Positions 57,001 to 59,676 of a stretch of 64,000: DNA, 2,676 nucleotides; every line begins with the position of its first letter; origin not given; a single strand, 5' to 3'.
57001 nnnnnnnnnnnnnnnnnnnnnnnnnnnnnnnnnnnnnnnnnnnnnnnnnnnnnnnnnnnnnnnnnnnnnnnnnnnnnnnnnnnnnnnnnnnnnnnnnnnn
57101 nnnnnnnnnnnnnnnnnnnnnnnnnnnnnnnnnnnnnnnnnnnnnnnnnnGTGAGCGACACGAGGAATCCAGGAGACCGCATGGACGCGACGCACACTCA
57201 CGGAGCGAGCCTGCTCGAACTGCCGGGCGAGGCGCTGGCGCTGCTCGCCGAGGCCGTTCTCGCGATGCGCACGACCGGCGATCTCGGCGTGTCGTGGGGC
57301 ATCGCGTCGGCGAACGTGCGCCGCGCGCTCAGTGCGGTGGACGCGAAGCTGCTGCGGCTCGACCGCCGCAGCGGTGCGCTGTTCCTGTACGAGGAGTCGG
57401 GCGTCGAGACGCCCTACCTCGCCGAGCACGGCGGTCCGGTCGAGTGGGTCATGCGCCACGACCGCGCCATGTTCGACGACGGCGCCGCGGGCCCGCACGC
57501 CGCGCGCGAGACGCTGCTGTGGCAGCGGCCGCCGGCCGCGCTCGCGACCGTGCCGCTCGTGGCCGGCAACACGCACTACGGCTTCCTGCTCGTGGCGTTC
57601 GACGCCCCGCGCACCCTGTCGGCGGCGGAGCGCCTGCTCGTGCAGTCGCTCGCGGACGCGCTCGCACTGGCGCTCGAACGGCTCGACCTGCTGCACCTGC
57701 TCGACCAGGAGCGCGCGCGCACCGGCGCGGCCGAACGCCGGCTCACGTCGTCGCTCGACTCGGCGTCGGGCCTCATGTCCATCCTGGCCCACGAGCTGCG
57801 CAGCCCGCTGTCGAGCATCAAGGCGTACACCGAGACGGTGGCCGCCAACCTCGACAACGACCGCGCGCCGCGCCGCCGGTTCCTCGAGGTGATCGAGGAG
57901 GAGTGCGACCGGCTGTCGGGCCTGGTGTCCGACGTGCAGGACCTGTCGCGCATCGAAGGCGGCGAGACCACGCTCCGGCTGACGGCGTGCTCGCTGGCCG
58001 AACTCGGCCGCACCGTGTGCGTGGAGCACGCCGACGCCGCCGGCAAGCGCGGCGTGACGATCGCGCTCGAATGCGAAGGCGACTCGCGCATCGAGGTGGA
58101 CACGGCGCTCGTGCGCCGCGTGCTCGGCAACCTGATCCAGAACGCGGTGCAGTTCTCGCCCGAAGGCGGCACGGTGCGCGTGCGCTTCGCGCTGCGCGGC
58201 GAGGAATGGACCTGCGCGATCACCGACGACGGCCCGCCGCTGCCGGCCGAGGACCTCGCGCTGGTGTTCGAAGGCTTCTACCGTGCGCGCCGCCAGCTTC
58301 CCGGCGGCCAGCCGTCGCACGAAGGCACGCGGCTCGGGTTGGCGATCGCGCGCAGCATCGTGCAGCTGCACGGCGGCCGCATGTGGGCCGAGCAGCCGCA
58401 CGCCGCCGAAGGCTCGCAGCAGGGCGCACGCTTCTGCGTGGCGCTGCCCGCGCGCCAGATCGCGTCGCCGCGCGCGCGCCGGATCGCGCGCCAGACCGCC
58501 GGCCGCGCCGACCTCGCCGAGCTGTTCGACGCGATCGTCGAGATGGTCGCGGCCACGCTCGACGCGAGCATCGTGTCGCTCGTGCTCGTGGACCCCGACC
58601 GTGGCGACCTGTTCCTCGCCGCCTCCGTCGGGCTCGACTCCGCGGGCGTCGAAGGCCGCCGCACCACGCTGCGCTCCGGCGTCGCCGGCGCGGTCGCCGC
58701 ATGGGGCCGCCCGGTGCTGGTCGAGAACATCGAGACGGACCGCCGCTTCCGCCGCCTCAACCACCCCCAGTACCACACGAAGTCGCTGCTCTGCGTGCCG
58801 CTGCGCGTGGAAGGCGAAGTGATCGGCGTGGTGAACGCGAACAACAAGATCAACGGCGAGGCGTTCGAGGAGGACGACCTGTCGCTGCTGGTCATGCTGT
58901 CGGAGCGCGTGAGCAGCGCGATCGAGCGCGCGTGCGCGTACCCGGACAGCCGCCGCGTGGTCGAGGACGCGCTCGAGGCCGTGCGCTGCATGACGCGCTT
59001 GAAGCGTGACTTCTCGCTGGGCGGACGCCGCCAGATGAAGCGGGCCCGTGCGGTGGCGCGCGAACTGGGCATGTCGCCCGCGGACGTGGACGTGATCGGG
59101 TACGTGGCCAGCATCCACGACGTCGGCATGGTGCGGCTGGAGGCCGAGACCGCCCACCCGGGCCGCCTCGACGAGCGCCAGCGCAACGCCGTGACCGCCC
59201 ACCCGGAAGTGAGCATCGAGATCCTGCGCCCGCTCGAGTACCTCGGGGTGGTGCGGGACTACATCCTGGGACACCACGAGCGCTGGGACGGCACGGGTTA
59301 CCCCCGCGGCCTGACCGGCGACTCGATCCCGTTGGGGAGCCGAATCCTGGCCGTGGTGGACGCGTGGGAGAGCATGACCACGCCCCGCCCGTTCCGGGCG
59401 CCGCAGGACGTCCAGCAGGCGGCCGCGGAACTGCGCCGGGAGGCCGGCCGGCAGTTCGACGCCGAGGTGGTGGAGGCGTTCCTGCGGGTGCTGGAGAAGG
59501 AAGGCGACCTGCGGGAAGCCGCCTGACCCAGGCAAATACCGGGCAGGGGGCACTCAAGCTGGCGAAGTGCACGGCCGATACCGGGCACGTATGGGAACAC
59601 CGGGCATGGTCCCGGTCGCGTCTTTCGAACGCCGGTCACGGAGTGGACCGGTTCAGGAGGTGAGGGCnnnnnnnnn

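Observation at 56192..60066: Compact c-di-GMP module: REC-GG(D)DF regulator, GAF-HK-GAF-HD-GYP sensor, CheY-like regulator with upstream direct repeats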

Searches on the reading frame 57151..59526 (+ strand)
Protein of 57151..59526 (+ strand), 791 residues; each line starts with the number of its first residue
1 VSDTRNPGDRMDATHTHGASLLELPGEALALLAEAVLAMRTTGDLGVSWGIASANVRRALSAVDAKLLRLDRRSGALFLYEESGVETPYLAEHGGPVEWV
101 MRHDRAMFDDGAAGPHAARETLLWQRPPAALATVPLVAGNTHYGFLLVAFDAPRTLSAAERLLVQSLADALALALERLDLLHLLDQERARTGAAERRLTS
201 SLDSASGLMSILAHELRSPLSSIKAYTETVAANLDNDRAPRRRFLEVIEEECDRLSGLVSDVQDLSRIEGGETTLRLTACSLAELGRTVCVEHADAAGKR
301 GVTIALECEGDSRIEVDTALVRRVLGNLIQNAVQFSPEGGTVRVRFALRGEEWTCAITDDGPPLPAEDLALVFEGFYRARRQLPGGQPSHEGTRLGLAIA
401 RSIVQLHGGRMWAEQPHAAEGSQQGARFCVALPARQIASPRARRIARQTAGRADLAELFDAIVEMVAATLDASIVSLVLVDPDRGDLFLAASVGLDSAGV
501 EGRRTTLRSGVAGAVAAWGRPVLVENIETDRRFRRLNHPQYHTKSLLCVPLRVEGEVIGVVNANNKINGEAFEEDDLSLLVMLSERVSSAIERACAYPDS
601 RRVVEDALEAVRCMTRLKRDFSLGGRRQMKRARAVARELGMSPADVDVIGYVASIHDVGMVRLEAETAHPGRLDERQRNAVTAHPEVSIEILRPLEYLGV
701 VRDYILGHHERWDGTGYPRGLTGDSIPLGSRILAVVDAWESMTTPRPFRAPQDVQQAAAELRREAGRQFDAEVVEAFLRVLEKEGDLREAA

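Call 3: search_protein_families(library=pfam, proteins=[window:57151-59526:+], max_evalue=0.01)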
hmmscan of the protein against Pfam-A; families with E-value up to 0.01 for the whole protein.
window:57151-59526:+ (791 aa): 8 families
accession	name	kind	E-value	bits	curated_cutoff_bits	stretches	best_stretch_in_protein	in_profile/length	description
PF13487.12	HD_5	-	2.4e-30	105.9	27.2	1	627-773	20-170/170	HD domain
PF13185.12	GAF_2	-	5e-28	98.4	28.6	2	453-592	2-136/136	GAF domain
PF01590.32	GAF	-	6.1e-26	92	22.4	2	454-591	1-133/133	GAF domain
PF02518.31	HATPase_c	-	3.2e-23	82.7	26.4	1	317-435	2-110/111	Histidine kinase-, DNA gyrase B-, and HSP90-like ATPase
PF13492.12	GAF_3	-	2.6e-21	76.8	27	2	454-593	1-129/129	GAF domain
PF00512.31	HisKA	-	1.8e-14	54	26.9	1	208-271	5-66/66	His Kinase A (phospho-acceptor) domain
PF01966.28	HD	-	4.1e-09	37.2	22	1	630-740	10-114/116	HD domain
PF09106.17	SelB-wing_2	-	0.0098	16.4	22.3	0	758-788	19-49/57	Elongation factor SelB, winged helix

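Call 12: find_homologous_proteins(query=window:57181-59523:+)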
Query window:57181-59523:+ (781 aa): 1002 proteins with E <= 0.001 among 8000 candidates; the best 120 are listed.
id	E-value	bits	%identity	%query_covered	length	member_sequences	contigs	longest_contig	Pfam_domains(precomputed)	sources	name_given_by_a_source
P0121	0.0e+0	1571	91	100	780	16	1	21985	PF13185.13,PF13487.13,PF01966.29,PF01590.33,PF02518.32,PF13492.13,PF00512.32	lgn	-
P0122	0.0e+0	1558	90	99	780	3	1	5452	PF13185.13,PF13487.13,PF01966.29,PF01590.33,PF02518.32,PF13492.13,PF00512.32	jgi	jgi:signal transduction histidine kinase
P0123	0.0e+0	1324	78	99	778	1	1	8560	PF13185.13,PF13487.13,PF01966.29,PF01590.33,PF02518.32,PF13492.13,PF00512.32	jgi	jgi:signal transduction histidine kinase/putative methionine-R-sulfoxide reductase with GAF domain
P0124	0.0e+0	1316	77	98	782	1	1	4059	PF13185.13,PF13487.13,PF01966.29,PF01590.33,PF02518.32,PF13492.13,PF00512.32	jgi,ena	-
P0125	0.0e+0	1312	78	99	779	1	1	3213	PF13185.13,PF13487.13,PF01966.29,PF01590.33,PF02518.32,PF13492.13,PF00512.32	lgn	-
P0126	0.0e+0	1310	77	99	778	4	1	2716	PF13185.13,PF13487.13,PF01966.29,PF01590.33,PF02518.32,PF13492.13,PF00512.32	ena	-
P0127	0.0e+0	1305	77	99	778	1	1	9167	PF13185.13,PF13487.13,PF01966.29,PF01590.33,PF02518.32,PF13492.13,PF00512.32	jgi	jgi:signal transduction histidine kinase/putative methionine-R-sulfoxide reductase with GAF domain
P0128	0.0e+0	1302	77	99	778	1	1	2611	PF13185.13,PF13487.13,PF01966.29,PF01590.33,PF02518.32,PF13492.13,PF00512.32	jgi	-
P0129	0.0e+0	1296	77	98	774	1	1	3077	PF13185.13,PF13487.13,PF01966.29,PF01590.33,PF02518.32,PF13492.13,PF00512.32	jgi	jgi:signal transduction histidine kinase/putative methionine-R-sulfoxide reductase with GAF domain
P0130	0.0e+0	1284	77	99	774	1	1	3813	PF13185.13,PF13487.13,PF01966.29,PF01590.33,PF02518.32,PF13492.13,PF00512.32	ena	-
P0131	0.0e+0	1280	75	99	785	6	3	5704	PF13185.13,PF13487.13,PF01966.29,PF01590.33,PF02518.32,PF13492.13,PF00512.32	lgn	-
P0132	0.0e+0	1279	75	99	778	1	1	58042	PF13185.13,PF13487.13,PF01966.29,PF01590.33,PF02518.32,PF13492.13,PF00512.32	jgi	jgi:signal transduction histidine kinase/putative methionine-R-sulfoxide reductase with GAF domain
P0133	0.0e+0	1274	75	99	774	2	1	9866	PF13185.13,PF13487.13,PF01966.29,PF01590.33,PF02518.32,PF13492.13,PF00512.32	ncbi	-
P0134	0.0e+0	1273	75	99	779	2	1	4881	PF13185.13,PF13487.13,PF01966.29,PF01590.33,PF02518.32,PF13492.13,PF00512.32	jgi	-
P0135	0.0e+0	1273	75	99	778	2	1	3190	PF13185.13,PF13487.13,PF01966.29,PF01590.33,PF02518.32,PF13492.13,PF00512.32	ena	-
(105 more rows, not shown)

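Call 15: search_protein_families(library=ncbifam, proteins=[window:57181-59523:+], max_evalue=0.001)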
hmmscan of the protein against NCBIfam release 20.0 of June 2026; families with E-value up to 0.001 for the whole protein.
window:57181-59523:+ (781 aa): 76 families (the best 25 are shown)
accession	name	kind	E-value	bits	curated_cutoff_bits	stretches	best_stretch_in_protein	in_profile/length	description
NF046044.1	PnpS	equivalog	1e-42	146.6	400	1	203-423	178-390/390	two-component system histidine kinase PnpS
TIGR02966.1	phoR_proteo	equivalog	1.9e-39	135.6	334.2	1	202-404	121-320/333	phosphate regulon sensor histidine kinase PhoR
NF033092.0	HK_WalK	equivalog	2.7e-39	135.3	725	1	202-423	379-593/594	cell wall metabolism sensor histidine kinase WalK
TIGR01386.1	cztS_silS_copS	subfamily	3.3e-39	135.1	292.55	1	198-407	244-447/457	heavy metal sensor histidine kinase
NF008312.0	PRK11100.1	equivalog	8.1e-38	130.4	356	1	200-404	261-459/477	two-component system sensor histidine kinase CreC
NF058527.1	HistKinChvGCaul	equivalog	5.8e-36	124.3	740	1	191-425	302-534/535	two-component sensor histidine kinase ChvG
NF040691.1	MtrAB_MtrB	equivalog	2e-33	116.2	450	1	200-426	276-494/507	MtrAB system histidine kinase MtrB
NF007793.0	PRK10490.1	equivalog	1.3e-32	112.8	1123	1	85-427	566-885/895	two-component system sensor histidine kinase KdpD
NF033091.0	HK_VanS_ACDEFG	equivalog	9e-32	110.3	400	1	153-405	32-281/293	vancomycin resistance histidine kinase VanS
NF041880.1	EPS_EpsF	equivalog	2.2e-31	108.9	900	1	197-423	276-492/492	response regulator EpsF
NF041735.1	hist_kin_RppB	equivalog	6.7e-31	107.5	400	1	202-422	223-437/438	two-component system sensor histidine kinase RppB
NF008468.0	PRK11360.1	equivalog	3.2e-30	105.1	646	1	197-426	398-610/616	two-component system sensor histidine kinase AtoS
NF053512.1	nitric_RR_NosR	exception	4.6e-30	105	400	1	619-774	200-357/422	response regulator c-di-GMP phosphodiesterase, NosR family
NF038297.2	hybrid_HK_HrmK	equivalog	1.3e-28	100.1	725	1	151-434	191-467/607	hybrid histidine kinase/response regulator HrmK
NF033093.1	HK_VicK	exception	1.4e-28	99.8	680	1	199-423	213-434/448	cell wall metabolism sensor histidine kinase VicK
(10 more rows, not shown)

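Call 16: search_solved_structures(query=window:57181-59523:+, show_alignments=0, max_evalue=0.00001)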
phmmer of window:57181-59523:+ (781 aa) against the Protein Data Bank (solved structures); distinct sequences matched with E-value up to 0.00001: 61 (the best 60 are shown).
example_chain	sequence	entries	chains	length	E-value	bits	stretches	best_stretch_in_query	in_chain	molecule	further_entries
4mcw_A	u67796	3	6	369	7.1e-38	133.6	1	439-773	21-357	Metal dependent phosphohydrolase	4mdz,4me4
5c93_A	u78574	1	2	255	5.9e-29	104.1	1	198-424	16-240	Histidine kinase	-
4u7n_A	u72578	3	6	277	7e-29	103.8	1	198-424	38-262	Histidine protein kinase sensor protein | Histidine kinase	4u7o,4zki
5z7c_A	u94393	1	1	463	1e-25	93.3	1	619-767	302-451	3'3'-cGAMP-specific phosphodiesterase 3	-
2c2a_A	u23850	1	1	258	2.6e-25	92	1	198-424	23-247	SENSOR HISTIDINE KINASE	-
3dge_A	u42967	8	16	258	2.6e-25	92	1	198-424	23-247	Sensor protein | Histidine kinase | Sensor histidine kinase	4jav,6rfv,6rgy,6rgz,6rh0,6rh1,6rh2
5uht_A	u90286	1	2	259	2.6e-25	92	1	198-424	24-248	Sensor histidine kinase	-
6azr_A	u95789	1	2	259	2.6e-25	92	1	198-424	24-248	Sensor histidine kinase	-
4i5s_A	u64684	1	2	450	3.5e-25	91.6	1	199-423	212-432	Putative histidine kinase CovS; VicK-like protein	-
6rh7_A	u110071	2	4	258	5.2e-24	87.7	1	199-424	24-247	Sensor histidine kinase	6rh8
4jas_A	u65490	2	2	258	2.3e-23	85.6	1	198-424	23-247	Histidine kinase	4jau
8u4x_A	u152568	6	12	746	3.2e-22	81.8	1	175-413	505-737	histidine kinase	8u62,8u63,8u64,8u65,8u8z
9rbz_A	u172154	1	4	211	1.3e-21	79.8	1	586-773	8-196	HD domain/sensory box protein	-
4r8z_A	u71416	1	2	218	3.5e-21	78.4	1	618-772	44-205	Cyclic di-GMP phosphodiesterase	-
9rc0_A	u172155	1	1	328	4e-21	78.2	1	584-773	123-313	HD domain/sensory box protein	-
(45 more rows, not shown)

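Call 28: find_related_loci(query=A1, collection=genome_contigs, flank=5000)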
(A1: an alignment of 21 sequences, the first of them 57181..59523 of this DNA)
Query A1 (781 aa) in genome_contigs; peptide patterns used: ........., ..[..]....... (x = any residue, [..] = any of these).
86 stretches matched a pattern; 78 encode a relative of the query (tblastn E <= 1e-3); 78 distinct loci.
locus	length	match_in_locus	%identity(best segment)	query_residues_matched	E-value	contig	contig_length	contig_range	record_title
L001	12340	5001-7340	91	1-781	0e+0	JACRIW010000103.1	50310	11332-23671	MAG: Candidatus Eisenbacteria bacterium isolate NC_groundwater_1813_Pr3_B-0.1um_71_17 SR-2_scaffold_141_3435850, whole g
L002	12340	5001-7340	91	1-781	0e+0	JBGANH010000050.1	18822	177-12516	MAG: Candidatus Eisenbacteria bacterium isolate MAG_MBR_H10.75 MBRH10-75_opera_contig_10061, whole genome shotgun sequen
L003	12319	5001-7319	88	5-777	0e+0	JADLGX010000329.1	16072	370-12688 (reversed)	MAG: Candidatus Eisenbacteria bacterium isolate SJ457 c_000000621665, whole genome shotgun sequence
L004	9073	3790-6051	77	11-781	0e+0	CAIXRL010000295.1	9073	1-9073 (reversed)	MAG: Candidatus Eisenbacteria bacterium isolate AlinenSediments_bin-1799 genome assembly, contig: bin-1799:295/850, whol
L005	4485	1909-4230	74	3-781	0e+0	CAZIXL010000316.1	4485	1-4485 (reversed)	MAG TPA_asm: uncultured bacterium isolate binchicken_co118_82 genome assembly, contig: NODE_28591_length_4485_cov_5.6708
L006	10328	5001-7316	74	12-781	0e+0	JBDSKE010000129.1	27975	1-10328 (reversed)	MAG: Candidatus Eisenbacteria bacterium isolate cluster1_bin.339 k127_9049233, whole genome shotgun sequence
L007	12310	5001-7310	75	11-781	0e+0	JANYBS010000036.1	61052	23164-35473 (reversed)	MAG: Candidatus Eisenbacteria bacterium isolate GL140_6_metabat_35 GL140_6_k141_2284429, whole genome shotgun sequence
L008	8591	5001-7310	76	7-781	0e+0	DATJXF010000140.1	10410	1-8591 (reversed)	MAG TPA_asm: Candidatus Acidiferrales bacterium isolate SMAG_U15119 k141_229102, whole genome shotgun sequence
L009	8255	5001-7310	75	7-781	0e+0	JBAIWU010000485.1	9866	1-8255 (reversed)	MAG: Candidatus Eisenbacteria bacterium isolate bin_129 c_000021295633, whole genome shotgun sequence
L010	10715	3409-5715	74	8-781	0e+0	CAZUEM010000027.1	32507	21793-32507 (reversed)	MAG TPA_asm: uncultured bacterium isolate binchicken_co235_242 genome assembly, contig: NODE_3242_length_32507_cov_41.70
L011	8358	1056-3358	75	12-777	0e+0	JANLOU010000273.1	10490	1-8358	MAG: Candidatus Eisenbacteria bacterium isolate OTE_38_metabat_53 OTE_38_k141_4867490, whole genome shotgun sequence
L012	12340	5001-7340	90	1-781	0e+0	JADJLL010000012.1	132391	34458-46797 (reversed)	MAG: Candidatus Eisenbacteria bacterium isolate EsbW_18-Q3-R4-48_BAT3C.113 tig00012875-10-1323130, whole genome shotgun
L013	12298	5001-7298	74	11-781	0e+0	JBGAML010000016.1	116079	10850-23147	MAG: Candidatus Eisenbacteria bacterium isolate MAG_AAO_H125.51 AAOH125-51_opera_contig_677, whole genome shotgun sequen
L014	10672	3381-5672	68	13-777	0e+0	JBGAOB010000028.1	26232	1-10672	MAG: Candidatus Eisenbacteria bacterium isolate MAG_AAO_H10.41 AAOH10-41_opera_contig_6029, whole genome shotgun sequenc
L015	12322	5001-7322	74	4-781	0e+0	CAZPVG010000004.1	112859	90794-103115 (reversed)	MAG TPA_asm: uncultured bacterium isolate SRP214966_co3_380 genome assembly, contig: NODE_41_length_112859_cov_11.214558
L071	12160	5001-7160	30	120-775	8e-64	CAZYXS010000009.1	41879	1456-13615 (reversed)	MAG TPA_asm: uncultured Desulfuromonadales bacterium isolate SRP257756_co1_189 genome assembly, contig: NODE_522_length_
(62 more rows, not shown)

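Call 83: search_protein_families(library=pfam, proteins=[L071:4758-7205:+, L071:4172-4633:+, L071:1724-4159:+, L071:7466-8326:+], max_evalue=0.0001)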
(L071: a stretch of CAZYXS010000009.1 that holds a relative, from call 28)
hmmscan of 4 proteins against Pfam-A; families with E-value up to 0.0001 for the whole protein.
L071:4758-7205:+ (816 aa): 6 families
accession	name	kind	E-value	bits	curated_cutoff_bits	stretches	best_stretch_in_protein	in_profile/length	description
PF01590.32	GAF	-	2.8e-40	138.4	22.4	2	78-212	3-133/133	GAF domain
PF13185.12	GAF_2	-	2.9e-36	125.1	28.6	2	76-213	3-136/136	GAF domain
PF13487.12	HD_5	-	7.8e-34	117.3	27.2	1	633-789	10-170/170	HD domain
PF13492.12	GAF_3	-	7.4e-22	78.6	27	2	82-214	7-129/129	GAF domain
PF00512.31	HisKA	-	2.3e-12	47.2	26.9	1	241-307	1-65/66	His Kinase A (phospho-acceptor) domain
PF01966.28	HD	-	5.4e-07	30.3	22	1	681-757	39-115/116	HD domain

L071:4172-4633:+ (154 aa): 1 family
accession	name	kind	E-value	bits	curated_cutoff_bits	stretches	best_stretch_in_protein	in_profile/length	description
PF00582.32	Usp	-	8.3e-36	124.1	24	1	10-151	2-141/141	Universal stress protein family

L071:1724-4159:+ (812 aa): 1 family
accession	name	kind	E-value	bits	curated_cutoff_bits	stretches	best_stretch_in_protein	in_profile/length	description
PF06808.19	DctM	-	6.8e-80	269.3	23.8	1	214-643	1-412/413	Tripartite ATP-independent periplasmic transporter, DctM component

L071:7466-8326:+ (287 aa): 4 families
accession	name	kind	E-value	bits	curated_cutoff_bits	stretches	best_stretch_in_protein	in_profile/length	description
PF00041.27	fn3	-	5.5e-15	55.8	25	1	22-108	8-79/84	Fibronectin type III domain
PF16656.11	Pur_ac_phosph_N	-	1.7e-11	44.9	30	1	21-99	7-83/93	Purple acid Phosphatase, N-terminal domain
PF25059.1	FN3_DSCAM-DSCAML_C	-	3.3e-05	24.6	39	0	43-104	20-72/89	DSCAM/DSCAML C-terminal Fn3-like domain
PF10179.15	NDNF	-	9.4e-05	22.9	27.3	0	250-271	91-112/127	Neuron-derived neurotrophic factor, first Fn(III) domain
